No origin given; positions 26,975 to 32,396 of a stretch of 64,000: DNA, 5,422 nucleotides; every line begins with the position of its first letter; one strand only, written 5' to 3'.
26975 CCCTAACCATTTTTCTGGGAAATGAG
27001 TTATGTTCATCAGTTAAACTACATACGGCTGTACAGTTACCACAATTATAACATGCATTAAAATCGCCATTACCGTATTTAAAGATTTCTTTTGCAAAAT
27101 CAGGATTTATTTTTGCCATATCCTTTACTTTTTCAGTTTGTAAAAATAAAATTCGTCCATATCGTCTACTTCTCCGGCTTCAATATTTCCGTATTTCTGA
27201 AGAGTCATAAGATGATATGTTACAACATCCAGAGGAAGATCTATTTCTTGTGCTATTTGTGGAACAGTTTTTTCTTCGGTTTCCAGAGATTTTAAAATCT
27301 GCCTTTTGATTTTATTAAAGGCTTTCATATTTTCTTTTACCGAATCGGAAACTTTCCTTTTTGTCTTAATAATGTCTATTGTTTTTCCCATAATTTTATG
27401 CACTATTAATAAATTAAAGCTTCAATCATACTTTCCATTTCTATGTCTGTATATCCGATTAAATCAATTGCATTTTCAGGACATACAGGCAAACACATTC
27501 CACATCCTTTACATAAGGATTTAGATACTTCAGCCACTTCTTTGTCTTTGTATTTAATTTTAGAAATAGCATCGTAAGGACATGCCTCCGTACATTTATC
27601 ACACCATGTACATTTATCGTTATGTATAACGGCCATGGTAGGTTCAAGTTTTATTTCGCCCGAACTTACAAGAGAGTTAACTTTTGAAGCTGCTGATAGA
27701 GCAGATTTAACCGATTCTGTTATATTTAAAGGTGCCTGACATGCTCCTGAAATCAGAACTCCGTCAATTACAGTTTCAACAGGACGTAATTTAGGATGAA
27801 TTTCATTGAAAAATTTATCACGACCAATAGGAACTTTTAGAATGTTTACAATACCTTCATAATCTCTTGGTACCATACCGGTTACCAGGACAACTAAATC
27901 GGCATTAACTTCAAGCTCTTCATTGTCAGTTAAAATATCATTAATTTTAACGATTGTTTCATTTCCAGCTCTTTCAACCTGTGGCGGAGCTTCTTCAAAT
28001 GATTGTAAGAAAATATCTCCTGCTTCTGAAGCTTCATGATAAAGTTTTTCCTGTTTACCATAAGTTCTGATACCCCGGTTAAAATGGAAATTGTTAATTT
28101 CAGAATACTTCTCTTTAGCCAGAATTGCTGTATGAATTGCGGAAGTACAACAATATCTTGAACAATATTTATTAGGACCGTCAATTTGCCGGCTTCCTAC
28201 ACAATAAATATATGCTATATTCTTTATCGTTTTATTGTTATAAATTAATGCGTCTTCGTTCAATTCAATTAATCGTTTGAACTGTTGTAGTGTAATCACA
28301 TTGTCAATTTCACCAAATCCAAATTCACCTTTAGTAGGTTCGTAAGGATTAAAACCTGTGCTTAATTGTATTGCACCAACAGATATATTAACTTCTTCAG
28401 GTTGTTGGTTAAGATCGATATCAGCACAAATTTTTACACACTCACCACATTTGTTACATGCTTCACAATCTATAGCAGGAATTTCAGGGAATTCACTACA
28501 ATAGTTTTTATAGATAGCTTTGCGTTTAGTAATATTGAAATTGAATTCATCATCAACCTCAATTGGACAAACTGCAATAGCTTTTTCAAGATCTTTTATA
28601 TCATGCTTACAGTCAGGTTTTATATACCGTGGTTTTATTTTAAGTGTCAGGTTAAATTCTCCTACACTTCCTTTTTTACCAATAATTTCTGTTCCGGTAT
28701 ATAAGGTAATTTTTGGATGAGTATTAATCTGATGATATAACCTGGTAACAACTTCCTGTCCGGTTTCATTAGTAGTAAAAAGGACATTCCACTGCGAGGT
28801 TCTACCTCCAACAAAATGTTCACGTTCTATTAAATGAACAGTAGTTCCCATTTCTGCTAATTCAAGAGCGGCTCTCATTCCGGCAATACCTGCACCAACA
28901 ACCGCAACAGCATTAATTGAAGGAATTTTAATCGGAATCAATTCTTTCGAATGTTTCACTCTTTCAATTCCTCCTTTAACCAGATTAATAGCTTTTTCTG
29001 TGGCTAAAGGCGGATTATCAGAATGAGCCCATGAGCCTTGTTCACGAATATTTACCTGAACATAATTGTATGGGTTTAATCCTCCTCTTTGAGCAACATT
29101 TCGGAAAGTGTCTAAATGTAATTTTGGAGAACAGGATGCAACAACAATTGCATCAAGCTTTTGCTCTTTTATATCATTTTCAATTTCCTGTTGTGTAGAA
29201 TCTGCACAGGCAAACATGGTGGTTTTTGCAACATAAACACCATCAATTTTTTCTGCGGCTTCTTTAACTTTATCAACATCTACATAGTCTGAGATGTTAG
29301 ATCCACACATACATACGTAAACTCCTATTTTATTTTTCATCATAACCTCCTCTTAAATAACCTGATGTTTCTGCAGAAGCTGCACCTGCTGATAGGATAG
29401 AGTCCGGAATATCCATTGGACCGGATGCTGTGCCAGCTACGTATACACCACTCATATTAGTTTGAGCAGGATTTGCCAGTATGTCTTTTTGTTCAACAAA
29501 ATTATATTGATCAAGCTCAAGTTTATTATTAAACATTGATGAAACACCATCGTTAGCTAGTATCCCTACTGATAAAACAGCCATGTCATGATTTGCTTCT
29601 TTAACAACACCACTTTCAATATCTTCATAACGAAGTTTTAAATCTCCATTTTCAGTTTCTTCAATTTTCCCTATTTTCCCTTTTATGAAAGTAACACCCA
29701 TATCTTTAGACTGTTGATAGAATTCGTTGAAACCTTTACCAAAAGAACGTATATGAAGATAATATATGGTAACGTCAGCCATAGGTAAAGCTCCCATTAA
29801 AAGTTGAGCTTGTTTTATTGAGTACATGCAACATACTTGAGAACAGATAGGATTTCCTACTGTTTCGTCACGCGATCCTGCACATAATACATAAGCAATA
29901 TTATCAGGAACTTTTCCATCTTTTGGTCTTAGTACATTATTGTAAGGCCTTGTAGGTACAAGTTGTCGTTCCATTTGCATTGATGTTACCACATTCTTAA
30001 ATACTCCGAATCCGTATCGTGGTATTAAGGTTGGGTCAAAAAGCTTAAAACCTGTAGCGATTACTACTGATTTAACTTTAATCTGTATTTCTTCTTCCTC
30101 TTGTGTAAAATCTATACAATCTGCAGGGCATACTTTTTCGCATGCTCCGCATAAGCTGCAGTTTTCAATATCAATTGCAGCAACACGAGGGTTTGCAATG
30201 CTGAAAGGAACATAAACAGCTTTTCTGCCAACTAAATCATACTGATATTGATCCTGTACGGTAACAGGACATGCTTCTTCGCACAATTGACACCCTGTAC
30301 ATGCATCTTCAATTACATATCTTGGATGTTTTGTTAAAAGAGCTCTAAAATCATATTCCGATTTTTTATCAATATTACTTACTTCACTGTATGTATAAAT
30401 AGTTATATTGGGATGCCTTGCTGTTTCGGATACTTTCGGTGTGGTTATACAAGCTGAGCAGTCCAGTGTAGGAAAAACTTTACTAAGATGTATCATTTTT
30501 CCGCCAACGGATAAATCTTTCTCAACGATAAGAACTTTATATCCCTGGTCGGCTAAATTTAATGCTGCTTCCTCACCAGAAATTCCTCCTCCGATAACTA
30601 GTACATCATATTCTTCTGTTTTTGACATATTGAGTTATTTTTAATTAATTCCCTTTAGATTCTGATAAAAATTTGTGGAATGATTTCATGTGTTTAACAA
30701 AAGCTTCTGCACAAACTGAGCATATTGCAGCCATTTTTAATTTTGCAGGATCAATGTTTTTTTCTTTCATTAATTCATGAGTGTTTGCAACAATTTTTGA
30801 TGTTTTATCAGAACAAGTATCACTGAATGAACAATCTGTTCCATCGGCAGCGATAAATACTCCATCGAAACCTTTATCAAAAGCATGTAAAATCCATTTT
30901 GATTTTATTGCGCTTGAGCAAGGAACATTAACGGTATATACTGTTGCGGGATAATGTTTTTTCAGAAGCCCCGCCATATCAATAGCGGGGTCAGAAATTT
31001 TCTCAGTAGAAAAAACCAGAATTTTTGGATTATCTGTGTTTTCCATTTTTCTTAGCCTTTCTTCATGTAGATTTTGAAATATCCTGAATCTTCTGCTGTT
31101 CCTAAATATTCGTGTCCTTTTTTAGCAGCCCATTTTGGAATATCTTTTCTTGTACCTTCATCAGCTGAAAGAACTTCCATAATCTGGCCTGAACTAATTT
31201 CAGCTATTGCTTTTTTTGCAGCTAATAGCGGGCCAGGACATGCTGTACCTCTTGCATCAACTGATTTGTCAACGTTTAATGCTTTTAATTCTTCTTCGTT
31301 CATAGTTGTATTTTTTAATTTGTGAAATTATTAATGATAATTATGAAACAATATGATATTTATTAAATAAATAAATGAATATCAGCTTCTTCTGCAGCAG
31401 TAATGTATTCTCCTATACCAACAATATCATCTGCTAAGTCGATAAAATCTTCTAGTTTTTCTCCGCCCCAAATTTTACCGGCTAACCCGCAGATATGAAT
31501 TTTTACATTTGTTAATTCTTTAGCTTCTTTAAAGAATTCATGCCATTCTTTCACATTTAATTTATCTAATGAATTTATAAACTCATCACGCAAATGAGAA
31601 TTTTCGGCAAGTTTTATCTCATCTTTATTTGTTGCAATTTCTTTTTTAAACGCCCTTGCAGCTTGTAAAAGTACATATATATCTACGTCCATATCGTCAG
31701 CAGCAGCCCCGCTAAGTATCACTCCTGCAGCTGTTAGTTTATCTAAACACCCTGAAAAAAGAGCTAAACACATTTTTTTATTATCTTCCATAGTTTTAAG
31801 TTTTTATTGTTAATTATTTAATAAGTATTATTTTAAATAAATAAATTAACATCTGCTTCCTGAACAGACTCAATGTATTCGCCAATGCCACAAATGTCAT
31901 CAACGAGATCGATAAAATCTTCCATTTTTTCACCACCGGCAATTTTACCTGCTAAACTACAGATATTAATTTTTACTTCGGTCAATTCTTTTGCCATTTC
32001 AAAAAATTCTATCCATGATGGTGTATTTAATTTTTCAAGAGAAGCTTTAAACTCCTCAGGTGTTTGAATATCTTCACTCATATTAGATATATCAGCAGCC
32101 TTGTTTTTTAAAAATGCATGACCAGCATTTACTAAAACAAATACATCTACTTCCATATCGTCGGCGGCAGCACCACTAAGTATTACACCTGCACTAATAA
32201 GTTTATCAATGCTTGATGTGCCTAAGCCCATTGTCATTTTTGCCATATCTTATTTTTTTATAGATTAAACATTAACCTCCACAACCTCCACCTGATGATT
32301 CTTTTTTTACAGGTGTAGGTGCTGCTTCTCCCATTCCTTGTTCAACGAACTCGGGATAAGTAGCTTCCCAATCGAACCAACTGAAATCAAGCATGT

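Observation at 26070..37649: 15-gene sulfur-trafficking/redox operon with no known terminal sulfur enzyme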

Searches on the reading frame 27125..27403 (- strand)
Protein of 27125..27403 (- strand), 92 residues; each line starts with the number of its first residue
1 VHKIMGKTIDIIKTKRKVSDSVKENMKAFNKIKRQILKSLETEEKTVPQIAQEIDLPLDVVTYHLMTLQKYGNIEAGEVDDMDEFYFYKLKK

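Call 4: search_protein_families(library=pfam, proteins=[window:27125-27403:-], max_evalue=0.01)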
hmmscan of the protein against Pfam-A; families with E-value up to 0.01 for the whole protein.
window:27125-27403:- (92 aa): 4 families
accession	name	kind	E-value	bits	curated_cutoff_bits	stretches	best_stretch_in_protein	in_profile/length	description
PF24270.1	HTH_Cmi2_C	-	7.7e-06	26.6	27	1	16-75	62-119/125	Cmi2, C-terminal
PF12840.13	HTH_20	-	4.6e-05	23.7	27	1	33-72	6-46/51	Helix-turn-helix domain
PF01022.26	HTH_5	-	6.9e-05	23.1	22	1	31-72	2-43/47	Bacterial regulatory protein, arsR family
PF14493.12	HTH_40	-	0.0018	19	27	0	42-76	10-45/89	Helix-turn-helix domain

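Call 6: search_protein_families(library=ncbifam, proteins=[window:27125-27403:-], max_evalue=0.001)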
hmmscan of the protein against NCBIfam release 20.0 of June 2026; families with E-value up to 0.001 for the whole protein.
window:27125-27403:- (92 aa): 1 family
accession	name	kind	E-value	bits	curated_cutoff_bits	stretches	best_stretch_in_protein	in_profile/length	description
NF033789.1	repress_SdpR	subfamily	9.7e-05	22.2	100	1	30-75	7-52/79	autorepressor SdpR family transcription factor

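Call 58: predict_structure(protein=window:27125-27403:-)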
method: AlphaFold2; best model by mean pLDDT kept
length: 92 residues; sequences in the alignment: 1
mean_pLDDT: 81.8   pTM: 0.68
mean pLDDT of the five models: 81.8, 65.3, 64.4, 63.3, 51.5
residues with pLDDT >= 90: 51; 70-90: 16; 50-70: 21; < 50: 4
segments of 3 or more residues with pLDDT < 50: 1-3
pLDDT, mean of each block of 10 residues (from residue 1): 50 63 88 96 92 95 94 82 77 82
secondary structure, 60 per line:
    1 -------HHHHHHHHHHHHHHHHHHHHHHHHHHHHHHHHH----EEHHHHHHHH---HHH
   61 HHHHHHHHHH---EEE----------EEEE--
elements in order: H8-40 H47-54 H58-70 E74-76 E87-90

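Call 60: fold_search(model_id=the predicted structure, library=pdb)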
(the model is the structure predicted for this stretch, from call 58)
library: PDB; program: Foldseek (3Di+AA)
matches with E <= 10: 1821; with E <= 0.001: 2
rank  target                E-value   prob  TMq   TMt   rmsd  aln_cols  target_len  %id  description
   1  4kmf_A                9.8e-04  1.00  0.61  0.89   2.0        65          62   23  Crystal structure of Zalpha domain from Carassius auratus PKZ in complex with Z-DNA (released 2013-07-03)
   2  5ey0_B                9.8e-04  1.00  0.45  0.19  10.4        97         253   18  Crystal structure of CodY from Staphylococcus aureus with GTP and Ile (released 2016-09-14)
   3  3jth_B                1.1e-03  1.00  0.62  0.62   7.1        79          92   20  Crystal structure of a transcriptional regulator HlyU from Vibrio vulnificus CMCP6 (released 2010-03-16)
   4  5yi1                  1.1e-03  1.00  0.63  0.45   7.3        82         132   16  Structure of Lactococcus lactis ZitR, C30AH42A mutant in apo form (released 2017-12-06)
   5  3jth_A                1.8e-03  1.00  0.62  0.59   7.1        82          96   23  Crystal structure of a transcriptional regulator HlyU from Vibrio vulnificus CMCP6 (released 2010-03-16)
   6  4omz_B                1.8e-03  1.00  0.60  0.56   5.6        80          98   18  Crystal Structure of NolR from Sinorhizobium fredii (released 2014-04-16)
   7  2kko_MODEL_1_A        2.1e-03  1.00  0.60  0.51   6.3        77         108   27  Solution NMR structure of the homodimeric winged helix-turn-helix DNA-binding domain (fragment 1-100) Mb0332 f (released 2009-08-11)
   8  5yhx_N                2.3e-03  1.00  0.60  0.39   1.4        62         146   24  Structure of Lactococcus lactis ZitR, wild type (released 2017-12-06)
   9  6cdb_A                2.4e-03  1.00  0.62  0.59   6.1        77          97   21  Crystal Structure of V66L CzrA in the Zn(II)bound state (released 2018-07-11)
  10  3gfj                  2.4e-03  1.00  0.62  0.42   8.5        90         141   12  Crystal structure of the ST1710 mutant (R89A) protein (released 2009-08-25)
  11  5yi3_E                2.8e-03  1.00  0.58  0.38   2.4        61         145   21  Structure of Lactococcus lactis ZitR, C30S mutant in complex with DNA (released 2017-12-06)
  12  1sfx_B                2.8e-03  1.00  0.61  0.54   4.7        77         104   28  X-ray crystal structure of putative HTH transcription regulator from Archaeoglobus fulgidus (released 2004-08-03)
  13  4k2e_A                2.8e-03  1.00  0.60  0.58   6.7        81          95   22  HlyU from Vibrio cholerae N16961 (released 2014-04-30)
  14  3g3z_A                2.8e-03  1.00  0.60  0.40   8.3        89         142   20  The structure of NMB1585, a MarR family regulator from Neisseria meningitidis (released 2009-04-14)
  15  2fxa_B                2.8e-03  1.00  0.49  0.26   9.5        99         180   12  Structure of the Protease Production Regulatory Protein hpr from Bacillus subtilis. (released 2006-03-14)
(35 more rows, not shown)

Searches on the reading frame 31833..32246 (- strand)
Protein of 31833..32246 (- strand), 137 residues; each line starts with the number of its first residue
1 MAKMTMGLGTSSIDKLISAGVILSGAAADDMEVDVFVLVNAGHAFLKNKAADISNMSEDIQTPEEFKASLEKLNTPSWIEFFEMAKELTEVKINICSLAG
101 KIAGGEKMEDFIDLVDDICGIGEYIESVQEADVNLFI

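Call 3: search_protein_families(library=pfam, proteins=[window:31833-32246:-], max_evalue=0.01)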
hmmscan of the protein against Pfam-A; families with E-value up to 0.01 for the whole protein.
window:31833-32246:- (137 aa): 1 family
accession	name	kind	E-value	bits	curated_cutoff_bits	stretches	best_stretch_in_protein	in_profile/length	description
PF13686.11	DrsE_2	-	9.8e-10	39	25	1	48-136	71-156/156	DsrE/DsrF/DrsH-like family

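Call 6: search_protein_families(library=ncbifam, proteins=[window:31833-32246:-], max_evalue=0.001)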
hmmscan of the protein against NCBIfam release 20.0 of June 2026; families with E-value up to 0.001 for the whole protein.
window:31833-32246:- (137 aa): 0 families

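Call 16: search_solved_structures(query=window:31833-32246:-, max_evalue=1, show_alignments=2)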
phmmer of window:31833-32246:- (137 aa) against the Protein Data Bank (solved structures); distinct sequences matched with E-value up to 1: 3.
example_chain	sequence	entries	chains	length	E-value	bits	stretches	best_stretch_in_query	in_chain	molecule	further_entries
2qs7_A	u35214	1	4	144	3.7e-12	50.2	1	5-136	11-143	Uncharacterized protein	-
3pnx_A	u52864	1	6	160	0.014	19.3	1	83-137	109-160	Putative sulfurtransferase dsrE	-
2kna_A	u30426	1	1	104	0.85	13.5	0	4-69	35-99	Baculoviral IAP repeat-containing protein 4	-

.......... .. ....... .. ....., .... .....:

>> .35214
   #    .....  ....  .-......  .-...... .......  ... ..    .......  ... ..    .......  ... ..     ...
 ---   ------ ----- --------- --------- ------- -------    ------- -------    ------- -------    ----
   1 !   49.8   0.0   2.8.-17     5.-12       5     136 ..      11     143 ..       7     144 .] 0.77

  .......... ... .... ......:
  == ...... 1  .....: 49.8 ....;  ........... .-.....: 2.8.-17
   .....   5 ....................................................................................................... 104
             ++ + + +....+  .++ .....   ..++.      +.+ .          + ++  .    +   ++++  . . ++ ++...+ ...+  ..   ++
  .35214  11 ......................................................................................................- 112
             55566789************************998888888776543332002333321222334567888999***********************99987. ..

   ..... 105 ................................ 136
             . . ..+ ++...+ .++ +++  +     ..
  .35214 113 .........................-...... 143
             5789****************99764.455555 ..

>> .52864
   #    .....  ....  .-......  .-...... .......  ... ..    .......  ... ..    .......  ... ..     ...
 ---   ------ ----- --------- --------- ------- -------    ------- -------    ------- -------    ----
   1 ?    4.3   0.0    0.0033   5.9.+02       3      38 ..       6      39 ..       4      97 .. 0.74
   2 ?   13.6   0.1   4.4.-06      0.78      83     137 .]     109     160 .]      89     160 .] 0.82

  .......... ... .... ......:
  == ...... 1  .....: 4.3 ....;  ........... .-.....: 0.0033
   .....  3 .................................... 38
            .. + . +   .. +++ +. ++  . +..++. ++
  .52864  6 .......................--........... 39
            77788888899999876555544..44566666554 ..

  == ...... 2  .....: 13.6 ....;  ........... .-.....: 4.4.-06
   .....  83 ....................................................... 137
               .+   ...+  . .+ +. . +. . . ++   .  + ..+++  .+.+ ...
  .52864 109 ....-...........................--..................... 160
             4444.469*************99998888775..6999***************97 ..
